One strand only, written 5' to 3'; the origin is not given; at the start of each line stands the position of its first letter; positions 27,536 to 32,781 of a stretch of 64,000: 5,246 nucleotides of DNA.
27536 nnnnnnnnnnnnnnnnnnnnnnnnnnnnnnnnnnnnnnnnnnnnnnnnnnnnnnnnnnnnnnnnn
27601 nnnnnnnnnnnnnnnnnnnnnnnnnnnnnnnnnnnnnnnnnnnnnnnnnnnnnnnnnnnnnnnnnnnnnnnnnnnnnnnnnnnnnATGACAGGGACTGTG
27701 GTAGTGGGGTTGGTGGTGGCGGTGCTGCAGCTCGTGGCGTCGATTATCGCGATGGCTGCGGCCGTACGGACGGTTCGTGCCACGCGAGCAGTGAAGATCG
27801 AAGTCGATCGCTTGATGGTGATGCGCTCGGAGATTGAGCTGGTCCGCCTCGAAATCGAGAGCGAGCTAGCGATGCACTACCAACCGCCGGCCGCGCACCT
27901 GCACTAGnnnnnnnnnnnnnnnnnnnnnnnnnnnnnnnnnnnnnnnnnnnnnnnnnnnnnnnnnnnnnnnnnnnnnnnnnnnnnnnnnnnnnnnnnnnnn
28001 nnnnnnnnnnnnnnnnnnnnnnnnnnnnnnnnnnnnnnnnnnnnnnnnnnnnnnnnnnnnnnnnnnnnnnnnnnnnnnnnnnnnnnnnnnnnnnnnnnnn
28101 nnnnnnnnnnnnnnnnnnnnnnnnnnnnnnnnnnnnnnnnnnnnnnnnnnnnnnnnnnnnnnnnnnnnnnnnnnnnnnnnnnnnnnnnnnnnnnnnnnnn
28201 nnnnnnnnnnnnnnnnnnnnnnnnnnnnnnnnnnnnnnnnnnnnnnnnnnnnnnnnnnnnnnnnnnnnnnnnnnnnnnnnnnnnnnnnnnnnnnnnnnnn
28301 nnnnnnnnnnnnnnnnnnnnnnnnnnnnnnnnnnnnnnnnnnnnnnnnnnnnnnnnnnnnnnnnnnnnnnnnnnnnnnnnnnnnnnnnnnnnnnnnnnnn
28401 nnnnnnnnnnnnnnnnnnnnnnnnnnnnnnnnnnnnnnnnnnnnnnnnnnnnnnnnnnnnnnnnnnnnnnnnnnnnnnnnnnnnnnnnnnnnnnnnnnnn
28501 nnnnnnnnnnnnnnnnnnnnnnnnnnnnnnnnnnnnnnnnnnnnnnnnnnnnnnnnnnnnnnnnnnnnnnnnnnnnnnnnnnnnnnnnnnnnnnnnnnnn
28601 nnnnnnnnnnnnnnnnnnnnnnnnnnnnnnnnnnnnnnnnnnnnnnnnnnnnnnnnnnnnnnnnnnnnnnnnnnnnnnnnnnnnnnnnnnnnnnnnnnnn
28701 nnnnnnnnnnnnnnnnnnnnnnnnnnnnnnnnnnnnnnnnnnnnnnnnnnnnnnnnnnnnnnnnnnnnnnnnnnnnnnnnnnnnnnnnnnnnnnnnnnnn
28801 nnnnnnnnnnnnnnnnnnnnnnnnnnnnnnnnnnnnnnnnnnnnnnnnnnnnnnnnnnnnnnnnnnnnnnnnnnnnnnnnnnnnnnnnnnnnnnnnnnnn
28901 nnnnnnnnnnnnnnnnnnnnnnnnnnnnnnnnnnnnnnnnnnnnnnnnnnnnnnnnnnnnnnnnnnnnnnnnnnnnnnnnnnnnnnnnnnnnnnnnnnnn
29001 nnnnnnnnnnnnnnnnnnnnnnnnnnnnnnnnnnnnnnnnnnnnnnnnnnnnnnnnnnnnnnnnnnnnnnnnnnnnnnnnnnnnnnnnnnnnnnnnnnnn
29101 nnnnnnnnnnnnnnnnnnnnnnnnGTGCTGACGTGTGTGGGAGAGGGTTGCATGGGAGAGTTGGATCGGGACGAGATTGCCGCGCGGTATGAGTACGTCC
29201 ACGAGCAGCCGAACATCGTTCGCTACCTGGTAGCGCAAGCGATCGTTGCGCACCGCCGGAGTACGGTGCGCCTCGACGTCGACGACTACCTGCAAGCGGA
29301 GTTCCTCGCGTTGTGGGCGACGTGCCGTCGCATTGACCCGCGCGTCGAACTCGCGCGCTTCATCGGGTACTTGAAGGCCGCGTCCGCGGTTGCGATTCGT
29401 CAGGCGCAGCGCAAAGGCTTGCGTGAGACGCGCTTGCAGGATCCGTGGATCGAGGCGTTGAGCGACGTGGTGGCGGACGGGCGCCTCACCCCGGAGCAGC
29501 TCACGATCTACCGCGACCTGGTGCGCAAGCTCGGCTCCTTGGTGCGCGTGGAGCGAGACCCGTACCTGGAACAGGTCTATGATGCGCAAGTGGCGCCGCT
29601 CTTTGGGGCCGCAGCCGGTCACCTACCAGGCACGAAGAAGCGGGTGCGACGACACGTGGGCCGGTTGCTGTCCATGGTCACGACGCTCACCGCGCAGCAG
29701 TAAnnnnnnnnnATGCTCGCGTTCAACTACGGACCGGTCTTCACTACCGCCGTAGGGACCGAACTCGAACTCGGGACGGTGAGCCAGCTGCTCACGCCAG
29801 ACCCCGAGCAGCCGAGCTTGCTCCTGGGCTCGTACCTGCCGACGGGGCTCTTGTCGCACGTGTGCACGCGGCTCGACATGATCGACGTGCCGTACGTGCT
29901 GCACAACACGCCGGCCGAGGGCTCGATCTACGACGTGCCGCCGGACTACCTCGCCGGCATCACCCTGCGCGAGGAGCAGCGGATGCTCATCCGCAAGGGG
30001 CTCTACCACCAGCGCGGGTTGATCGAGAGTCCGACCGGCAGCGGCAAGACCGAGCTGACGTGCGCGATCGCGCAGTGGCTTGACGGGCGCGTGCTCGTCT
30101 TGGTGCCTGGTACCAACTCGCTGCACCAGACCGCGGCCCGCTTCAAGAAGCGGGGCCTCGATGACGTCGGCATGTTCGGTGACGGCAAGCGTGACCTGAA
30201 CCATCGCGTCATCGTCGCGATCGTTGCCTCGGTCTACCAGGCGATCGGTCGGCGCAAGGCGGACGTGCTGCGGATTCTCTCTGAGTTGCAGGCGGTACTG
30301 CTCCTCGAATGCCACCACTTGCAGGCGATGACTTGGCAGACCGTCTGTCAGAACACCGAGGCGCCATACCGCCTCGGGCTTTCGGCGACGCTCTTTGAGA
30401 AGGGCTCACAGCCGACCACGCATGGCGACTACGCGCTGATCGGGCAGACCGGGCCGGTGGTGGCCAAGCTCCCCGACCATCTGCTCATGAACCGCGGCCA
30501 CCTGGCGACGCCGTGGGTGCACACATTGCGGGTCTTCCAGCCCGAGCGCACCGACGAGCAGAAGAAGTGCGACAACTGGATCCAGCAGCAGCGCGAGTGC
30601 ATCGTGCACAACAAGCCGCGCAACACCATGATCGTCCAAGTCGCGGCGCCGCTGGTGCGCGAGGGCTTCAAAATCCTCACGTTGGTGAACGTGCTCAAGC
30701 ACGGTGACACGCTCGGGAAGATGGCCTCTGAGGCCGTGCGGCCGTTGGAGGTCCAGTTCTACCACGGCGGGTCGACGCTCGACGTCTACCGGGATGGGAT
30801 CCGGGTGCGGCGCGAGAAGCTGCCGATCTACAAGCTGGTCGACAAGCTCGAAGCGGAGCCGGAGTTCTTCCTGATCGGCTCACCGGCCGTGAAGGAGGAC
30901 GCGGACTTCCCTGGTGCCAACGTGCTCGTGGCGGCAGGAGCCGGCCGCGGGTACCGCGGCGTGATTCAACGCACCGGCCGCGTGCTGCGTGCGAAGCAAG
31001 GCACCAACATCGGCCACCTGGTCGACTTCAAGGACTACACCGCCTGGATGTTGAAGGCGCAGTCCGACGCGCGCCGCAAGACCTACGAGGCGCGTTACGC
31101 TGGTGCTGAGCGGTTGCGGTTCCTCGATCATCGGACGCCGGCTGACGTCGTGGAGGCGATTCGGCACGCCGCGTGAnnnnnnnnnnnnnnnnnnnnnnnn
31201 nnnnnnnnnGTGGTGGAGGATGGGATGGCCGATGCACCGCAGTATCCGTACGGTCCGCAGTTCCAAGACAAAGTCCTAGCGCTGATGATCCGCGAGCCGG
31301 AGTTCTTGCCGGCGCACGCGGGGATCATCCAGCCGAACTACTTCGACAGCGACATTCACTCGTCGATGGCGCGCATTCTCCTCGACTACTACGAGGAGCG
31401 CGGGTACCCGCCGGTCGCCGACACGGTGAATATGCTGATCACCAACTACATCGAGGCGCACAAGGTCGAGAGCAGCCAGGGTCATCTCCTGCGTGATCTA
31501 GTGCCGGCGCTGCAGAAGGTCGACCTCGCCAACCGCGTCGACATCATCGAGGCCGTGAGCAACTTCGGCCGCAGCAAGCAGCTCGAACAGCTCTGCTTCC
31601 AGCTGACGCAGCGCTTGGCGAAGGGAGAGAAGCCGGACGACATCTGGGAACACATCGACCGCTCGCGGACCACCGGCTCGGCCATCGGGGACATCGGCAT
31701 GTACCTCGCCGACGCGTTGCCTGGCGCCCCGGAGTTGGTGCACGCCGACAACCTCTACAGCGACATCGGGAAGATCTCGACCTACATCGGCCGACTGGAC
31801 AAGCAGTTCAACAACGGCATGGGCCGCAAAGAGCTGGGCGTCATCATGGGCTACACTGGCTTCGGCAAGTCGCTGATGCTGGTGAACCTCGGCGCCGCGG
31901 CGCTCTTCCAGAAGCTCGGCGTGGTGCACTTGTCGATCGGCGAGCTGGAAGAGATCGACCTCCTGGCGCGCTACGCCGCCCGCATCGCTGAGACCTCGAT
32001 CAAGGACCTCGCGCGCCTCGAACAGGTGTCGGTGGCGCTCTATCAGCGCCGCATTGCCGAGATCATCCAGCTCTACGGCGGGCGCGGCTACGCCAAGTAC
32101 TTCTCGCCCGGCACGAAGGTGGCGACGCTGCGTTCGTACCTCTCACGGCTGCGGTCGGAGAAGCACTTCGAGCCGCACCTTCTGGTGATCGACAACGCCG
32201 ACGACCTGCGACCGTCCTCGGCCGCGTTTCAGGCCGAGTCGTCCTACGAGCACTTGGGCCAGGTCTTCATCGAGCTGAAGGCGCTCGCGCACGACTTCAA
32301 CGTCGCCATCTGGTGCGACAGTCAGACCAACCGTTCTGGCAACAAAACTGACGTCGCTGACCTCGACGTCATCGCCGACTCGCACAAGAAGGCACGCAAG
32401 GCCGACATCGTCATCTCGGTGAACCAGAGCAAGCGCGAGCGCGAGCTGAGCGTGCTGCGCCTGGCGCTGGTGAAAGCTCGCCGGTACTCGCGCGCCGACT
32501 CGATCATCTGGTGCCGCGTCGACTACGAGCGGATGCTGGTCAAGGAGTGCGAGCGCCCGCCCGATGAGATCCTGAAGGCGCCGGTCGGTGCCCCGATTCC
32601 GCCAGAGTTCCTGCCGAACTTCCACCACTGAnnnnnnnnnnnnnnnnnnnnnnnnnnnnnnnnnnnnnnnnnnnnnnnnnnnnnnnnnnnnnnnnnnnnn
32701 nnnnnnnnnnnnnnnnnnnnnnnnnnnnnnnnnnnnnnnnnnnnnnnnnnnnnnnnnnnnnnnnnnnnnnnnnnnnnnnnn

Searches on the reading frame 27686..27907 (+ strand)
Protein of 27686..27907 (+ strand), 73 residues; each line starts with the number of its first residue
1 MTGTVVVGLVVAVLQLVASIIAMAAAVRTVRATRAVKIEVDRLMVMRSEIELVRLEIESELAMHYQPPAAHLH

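Call 83: find_encoding_contigs(protein=window:27686-27907:+, flank=5000)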
Protein window:27686-27907:+ (73 aa): no gene with exactly this product is on record in the collection.

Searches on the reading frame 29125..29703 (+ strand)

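Call 13: search_protein_families(library=pfam, proteins=[window:29125-29703:+], max_evalue=0.01)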
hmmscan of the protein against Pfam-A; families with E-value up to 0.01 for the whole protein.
window:29125-29703:+ (192 aa): 1 family
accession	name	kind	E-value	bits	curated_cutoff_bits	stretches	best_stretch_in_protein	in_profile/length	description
PF05009.17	EBV-NA3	-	0.0012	18.9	24.4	1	59-112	121-174/254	Epstein-Barr virus nuclear antigen 3 (EBNA-3)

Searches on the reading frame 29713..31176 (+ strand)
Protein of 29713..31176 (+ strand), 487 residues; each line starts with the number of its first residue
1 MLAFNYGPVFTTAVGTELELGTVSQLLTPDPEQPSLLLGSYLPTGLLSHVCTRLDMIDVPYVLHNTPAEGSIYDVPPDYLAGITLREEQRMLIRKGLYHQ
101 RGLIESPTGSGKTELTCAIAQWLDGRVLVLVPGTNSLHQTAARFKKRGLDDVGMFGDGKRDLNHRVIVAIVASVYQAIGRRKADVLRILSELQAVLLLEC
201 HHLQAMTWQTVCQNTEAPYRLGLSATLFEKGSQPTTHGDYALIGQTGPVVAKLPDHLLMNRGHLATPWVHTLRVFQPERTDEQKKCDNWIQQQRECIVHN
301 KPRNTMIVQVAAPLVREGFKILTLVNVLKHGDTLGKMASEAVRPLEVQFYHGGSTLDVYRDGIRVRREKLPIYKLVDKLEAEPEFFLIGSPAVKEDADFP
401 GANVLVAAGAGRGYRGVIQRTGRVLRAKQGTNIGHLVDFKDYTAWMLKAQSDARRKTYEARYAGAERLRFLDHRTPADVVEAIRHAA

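Call 44: search_protein_families(library=pfam, proteins=[window:29713-31176:+], max_evalue=0.001)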
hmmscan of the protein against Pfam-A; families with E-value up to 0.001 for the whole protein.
window:29713-31176:+ (487 aa): 2 families
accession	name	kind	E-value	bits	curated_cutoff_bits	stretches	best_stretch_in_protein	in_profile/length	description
PF04851.21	ResIII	-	1.9e-18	67.4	22.5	1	83-227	2-162/164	Type III restriction enzyme, res subunit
PF00270.35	DEAD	-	6e-08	33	26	1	88-228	3-161/167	DEAD/DEAH box helicase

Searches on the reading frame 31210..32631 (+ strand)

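Call 44: search_protein_families(library=pfam, proteins=[window:31210-32631:+], max_evalue=0.001)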
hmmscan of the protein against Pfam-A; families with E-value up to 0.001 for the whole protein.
window:31210-32631:+ (473 aa): 3 families
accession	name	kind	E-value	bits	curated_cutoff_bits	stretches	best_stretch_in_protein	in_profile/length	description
PF03796.21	DnaB_C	-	1.8e-11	44.4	27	1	189-409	2-216/255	DnaB-like helicase C terminal domain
PF13191.12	AAA_16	-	8.4e-07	30.1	32.6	1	204-340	21-151/167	AAA ATPase domain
PF13401.12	AAA_22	-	0.00019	22.2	27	0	207-337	5-98/130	AAA domain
